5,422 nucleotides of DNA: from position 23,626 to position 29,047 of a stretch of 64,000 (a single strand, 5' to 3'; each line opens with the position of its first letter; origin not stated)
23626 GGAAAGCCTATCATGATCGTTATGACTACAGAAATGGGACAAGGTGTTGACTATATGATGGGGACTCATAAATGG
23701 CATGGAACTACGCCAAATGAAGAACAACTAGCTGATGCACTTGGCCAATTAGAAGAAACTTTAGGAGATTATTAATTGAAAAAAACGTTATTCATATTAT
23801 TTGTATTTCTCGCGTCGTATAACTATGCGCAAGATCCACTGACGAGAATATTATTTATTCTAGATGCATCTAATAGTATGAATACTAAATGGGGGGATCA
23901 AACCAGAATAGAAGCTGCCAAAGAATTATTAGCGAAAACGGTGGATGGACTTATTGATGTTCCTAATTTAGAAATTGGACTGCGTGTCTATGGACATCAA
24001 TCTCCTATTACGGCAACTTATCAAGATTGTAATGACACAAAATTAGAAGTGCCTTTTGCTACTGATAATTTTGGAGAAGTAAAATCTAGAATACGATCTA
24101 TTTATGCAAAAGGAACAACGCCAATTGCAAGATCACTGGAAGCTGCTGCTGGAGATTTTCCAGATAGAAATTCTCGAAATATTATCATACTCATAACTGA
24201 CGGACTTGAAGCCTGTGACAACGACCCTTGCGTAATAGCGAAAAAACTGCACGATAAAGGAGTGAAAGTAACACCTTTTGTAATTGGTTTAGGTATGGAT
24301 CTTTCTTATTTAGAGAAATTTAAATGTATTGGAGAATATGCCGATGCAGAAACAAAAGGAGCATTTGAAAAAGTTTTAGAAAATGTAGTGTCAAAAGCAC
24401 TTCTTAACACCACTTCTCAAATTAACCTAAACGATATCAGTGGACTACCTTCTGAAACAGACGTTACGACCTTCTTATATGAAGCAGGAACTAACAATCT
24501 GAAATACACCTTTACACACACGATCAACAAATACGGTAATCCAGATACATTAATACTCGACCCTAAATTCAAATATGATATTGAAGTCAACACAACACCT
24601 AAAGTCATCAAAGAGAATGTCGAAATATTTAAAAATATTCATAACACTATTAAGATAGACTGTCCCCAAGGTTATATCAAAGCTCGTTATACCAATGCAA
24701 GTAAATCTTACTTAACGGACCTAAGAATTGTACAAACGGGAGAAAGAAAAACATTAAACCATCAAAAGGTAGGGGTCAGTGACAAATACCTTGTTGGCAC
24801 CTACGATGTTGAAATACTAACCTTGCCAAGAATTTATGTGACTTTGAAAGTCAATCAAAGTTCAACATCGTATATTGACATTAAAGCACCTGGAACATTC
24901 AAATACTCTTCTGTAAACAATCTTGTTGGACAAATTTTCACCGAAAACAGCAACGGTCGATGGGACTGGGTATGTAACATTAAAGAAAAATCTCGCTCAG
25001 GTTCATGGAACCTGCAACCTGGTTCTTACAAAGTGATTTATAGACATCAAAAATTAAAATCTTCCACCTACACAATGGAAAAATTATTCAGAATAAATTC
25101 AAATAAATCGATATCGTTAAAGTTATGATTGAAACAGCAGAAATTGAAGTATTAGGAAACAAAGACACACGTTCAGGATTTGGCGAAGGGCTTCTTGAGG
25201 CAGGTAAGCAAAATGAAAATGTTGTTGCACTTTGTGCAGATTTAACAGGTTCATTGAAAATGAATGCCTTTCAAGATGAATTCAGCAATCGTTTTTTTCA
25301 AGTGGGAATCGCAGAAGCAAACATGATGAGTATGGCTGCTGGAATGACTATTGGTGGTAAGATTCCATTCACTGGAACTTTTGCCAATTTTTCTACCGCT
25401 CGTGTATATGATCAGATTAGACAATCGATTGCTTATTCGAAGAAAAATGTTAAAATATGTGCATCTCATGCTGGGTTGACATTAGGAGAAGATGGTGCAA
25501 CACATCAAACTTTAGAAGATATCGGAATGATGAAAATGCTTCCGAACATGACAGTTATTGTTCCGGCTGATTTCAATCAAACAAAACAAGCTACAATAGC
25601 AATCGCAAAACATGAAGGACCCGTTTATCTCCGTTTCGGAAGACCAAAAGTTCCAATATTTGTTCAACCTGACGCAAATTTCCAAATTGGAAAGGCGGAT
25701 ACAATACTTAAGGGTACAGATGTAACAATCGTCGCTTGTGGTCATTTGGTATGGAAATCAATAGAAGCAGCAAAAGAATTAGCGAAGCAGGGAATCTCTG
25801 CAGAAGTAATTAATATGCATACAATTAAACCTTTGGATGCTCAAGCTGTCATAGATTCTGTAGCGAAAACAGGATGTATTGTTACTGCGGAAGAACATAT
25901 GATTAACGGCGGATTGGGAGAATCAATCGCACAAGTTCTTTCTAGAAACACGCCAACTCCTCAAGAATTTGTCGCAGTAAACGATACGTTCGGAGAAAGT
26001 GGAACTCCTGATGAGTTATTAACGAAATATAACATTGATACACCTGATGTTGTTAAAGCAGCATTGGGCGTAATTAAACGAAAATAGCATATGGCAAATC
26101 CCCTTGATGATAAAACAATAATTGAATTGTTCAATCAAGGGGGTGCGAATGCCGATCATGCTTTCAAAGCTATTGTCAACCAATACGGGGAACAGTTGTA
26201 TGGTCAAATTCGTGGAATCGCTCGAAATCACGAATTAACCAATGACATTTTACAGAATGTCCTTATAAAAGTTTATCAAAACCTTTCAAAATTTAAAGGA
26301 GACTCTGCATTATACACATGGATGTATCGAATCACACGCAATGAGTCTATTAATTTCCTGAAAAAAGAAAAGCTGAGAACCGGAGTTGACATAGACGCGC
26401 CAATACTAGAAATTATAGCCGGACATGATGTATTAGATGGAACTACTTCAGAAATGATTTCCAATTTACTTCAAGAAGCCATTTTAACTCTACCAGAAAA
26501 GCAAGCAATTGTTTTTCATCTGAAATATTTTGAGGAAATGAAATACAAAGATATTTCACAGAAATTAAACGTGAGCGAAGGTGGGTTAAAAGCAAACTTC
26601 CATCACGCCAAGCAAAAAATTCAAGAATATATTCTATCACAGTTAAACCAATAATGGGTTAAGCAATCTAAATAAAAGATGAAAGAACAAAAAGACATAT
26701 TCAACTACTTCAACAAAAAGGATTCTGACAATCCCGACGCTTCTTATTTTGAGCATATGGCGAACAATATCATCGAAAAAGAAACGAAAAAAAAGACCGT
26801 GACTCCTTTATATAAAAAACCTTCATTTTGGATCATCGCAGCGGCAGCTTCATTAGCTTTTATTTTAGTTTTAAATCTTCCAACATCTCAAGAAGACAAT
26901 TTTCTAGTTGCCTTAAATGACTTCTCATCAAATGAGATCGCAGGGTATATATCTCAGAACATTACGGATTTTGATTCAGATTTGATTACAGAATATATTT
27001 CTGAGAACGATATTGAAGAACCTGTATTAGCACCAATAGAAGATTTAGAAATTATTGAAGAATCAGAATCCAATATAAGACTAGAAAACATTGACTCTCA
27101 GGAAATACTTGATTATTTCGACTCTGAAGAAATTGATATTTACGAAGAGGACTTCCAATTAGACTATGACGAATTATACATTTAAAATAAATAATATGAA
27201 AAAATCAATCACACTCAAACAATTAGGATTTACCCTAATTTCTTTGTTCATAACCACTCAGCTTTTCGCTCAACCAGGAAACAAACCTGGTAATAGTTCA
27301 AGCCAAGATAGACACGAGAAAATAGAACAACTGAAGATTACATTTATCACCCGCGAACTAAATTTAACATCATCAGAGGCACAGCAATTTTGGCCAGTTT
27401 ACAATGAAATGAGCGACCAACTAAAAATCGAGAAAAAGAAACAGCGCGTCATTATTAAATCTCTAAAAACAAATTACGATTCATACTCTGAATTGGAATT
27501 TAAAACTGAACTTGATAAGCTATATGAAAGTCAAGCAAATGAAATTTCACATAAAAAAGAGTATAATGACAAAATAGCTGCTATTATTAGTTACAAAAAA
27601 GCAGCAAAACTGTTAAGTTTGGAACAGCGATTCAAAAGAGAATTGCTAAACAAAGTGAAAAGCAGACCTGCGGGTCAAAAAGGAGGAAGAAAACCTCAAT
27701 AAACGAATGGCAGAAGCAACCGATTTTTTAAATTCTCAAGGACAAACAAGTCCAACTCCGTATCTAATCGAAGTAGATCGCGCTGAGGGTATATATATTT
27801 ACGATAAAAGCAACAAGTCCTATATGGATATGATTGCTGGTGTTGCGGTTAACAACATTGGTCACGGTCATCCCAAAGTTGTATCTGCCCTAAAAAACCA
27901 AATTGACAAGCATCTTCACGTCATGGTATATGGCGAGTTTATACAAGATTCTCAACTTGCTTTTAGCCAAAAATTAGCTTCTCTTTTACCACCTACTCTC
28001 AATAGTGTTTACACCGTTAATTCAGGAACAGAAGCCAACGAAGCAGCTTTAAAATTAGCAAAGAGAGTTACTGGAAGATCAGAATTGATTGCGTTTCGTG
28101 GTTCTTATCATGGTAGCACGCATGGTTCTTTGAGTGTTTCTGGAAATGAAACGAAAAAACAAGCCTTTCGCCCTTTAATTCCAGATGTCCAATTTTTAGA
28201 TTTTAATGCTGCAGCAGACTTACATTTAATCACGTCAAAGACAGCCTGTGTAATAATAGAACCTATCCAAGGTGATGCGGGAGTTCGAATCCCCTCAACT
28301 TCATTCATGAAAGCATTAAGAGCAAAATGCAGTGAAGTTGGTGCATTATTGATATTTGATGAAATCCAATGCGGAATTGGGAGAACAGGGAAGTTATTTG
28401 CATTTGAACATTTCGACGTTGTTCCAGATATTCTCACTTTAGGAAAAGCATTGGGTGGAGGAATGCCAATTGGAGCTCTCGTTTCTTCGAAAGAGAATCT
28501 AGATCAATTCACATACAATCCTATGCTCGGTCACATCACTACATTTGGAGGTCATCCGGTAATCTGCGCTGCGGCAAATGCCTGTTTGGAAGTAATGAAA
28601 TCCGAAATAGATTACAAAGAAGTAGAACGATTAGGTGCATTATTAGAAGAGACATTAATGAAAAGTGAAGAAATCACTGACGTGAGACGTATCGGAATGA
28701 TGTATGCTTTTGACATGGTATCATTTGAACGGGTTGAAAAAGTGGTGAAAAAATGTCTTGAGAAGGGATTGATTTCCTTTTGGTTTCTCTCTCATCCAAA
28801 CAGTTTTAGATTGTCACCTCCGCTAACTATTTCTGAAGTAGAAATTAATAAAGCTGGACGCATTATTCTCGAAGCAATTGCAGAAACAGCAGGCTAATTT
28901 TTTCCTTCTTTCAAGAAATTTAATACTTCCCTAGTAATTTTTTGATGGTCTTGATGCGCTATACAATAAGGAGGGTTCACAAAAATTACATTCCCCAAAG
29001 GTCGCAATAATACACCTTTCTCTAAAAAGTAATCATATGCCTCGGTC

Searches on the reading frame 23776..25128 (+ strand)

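Call 21: search_protein_families(library=pfam, proteins=[window:23776-25128:+], max_evalue=0.00001)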
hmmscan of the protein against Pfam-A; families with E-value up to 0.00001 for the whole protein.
window:23776-25128:+ (450 aa): 2 families
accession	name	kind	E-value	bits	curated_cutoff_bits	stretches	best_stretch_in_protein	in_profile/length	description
PF13519.12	VWA_2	-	3.5e-11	44.1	27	1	25-143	1-106/107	von Willebrand factor type A domain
PF00092.34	VWA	-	2.6e-09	38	23.8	1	25-182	2-150/174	von Willebrand factor type A domain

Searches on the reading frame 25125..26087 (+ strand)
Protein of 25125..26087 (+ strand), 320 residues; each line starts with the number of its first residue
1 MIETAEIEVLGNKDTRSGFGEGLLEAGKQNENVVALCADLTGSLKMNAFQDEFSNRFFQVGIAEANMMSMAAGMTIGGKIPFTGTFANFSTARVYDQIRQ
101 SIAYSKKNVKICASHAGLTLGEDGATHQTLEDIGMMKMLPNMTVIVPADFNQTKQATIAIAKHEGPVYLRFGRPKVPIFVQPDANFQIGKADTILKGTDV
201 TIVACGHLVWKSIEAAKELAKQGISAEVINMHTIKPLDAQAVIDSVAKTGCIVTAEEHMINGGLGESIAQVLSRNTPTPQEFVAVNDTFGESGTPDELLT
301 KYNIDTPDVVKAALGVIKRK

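Call 21: search_protein_families(library=pfam, proteins=[window:25125-26087:+], max_evalue=0.00001)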
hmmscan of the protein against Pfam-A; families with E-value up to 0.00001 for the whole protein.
window:25125-26087:+ (320 aa): 3 families
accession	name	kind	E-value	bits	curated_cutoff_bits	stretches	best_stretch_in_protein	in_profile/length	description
PF02779.29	Transket_pyr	-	6.7e-42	143.5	27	1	14-176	4-172/174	Transketolase, pyrimidine binding domain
PF02780.25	Transketolase_C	-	1.8e-32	112.3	25.9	1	189-309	1-124/124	Transketolase, C-terminal domain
PF22613.1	Transketolase_C_1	-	7.9e-08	32.9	27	1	196-305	10-113/113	Transketolase-like TK C-terminal domain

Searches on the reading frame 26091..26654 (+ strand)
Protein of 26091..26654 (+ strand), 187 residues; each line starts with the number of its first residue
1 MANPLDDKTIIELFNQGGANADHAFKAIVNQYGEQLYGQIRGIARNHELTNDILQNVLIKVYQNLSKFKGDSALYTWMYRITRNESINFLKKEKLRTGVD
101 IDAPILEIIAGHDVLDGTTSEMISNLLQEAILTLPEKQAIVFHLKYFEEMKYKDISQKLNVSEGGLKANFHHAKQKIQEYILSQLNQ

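Call 21: search_protein_families(library=pfam, proteins=[window:26091-26654:+], max_evalue=0.00001)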
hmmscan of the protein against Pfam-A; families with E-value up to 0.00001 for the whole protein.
window:26091-26654:+ (187 aa): 2 families
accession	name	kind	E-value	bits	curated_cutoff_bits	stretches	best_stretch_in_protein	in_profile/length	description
PF08281.18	Sigma70_r4_2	-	6.6e-14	51.7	25.7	1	125-177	2-54/54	Sigma-70, region 4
PF04542.20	Sigma70_r2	-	6.4e-12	45.5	24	1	29-94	2-69/71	Sigma-70 region 2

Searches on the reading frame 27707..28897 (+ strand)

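Call 21: search_protein_families(library=pfam, proteins=[window:27707-28897:+], max_evalue=0.00001)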
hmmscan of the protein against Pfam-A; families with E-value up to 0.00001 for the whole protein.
window:27707-28897:+ (396 aa): 1 family
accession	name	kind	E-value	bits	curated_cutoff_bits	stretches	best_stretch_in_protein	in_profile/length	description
PF00202.27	Aminotran_3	-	1e-100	337.7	30.5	1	17-390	7-402/403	Aminotransferase class-III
